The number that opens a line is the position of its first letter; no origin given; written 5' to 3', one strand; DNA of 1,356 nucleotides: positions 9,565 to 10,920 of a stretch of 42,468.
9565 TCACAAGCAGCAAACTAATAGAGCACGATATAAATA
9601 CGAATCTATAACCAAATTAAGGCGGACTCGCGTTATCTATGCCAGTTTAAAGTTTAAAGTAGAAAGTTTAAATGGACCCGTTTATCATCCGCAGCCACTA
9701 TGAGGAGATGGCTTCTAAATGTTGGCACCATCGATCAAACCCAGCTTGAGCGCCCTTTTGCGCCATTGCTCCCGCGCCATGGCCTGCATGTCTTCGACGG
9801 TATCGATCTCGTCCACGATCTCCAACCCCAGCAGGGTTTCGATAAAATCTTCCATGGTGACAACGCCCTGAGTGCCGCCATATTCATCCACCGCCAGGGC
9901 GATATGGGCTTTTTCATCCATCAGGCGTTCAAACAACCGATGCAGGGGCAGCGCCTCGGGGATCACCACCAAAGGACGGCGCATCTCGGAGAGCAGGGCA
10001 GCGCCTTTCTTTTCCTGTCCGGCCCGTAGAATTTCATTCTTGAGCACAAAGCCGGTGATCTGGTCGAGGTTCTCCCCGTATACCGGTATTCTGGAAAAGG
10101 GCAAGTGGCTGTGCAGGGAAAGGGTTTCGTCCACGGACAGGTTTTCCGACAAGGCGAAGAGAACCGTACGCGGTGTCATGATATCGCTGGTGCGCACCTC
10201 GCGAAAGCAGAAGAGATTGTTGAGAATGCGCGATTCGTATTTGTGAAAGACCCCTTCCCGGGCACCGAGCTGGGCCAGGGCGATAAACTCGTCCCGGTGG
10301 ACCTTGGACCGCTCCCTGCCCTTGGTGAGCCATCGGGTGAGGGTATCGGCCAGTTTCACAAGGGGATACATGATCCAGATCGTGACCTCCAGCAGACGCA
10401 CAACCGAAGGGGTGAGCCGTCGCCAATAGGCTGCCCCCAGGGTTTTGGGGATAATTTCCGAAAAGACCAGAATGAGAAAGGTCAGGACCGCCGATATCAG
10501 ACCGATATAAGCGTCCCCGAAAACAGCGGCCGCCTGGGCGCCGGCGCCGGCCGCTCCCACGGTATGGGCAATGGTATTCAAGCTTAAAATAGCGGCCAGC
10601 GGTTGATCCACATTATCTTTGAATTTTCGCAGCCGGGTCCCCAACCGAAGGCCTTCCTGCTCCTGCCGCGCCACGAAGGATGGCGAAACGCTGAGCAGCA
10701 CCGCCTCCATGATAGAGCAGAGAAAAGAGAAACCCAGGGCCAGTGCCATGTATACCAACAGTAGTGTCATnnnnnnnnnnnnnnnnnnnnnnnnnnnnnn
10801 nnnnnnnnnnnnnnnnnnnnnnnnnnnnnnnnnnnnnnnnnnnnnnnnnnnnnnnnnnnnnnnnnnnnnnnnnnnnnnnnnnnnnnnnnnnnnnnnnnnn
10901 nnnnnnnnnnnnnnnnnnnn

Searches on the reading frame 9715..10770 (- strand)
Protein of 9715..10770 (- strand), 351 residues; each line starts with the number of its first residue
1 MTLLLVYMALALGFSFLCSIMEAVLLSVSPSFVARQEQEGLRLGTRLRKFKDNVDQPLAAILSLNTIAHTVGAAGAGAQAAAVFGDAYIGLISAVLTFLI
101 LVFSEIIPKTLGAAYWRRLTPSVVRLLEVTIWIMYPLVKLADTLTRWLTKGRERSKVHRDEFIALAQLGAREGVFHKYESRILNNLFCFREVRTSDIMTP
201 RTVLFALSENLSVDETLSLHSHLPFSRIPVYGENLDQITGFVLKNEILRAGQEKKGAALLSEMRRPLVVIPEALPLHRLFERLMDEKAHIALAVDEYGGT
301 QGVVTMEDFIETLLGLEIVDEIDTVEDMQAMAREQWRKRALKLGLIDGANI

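Call 76: search_protein_families(library=pfam, proteins=[window:9715-10770:-], max_evalue=0.01)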
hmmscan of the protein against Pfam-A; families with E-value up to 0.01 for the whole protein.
window:9715-10770:- (351 aa): 2 families
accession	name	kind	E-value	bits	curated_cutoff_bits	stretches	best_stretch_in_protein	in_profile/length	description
PF01595.25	CNNM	-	4.8e-32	111.5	28.4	1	9-179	4-181/181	Cyclin M transmembrane N-terminal domain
PF00571.33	CBS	-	1.1e-10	42.1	24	1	263-314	5-56/57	CBS domain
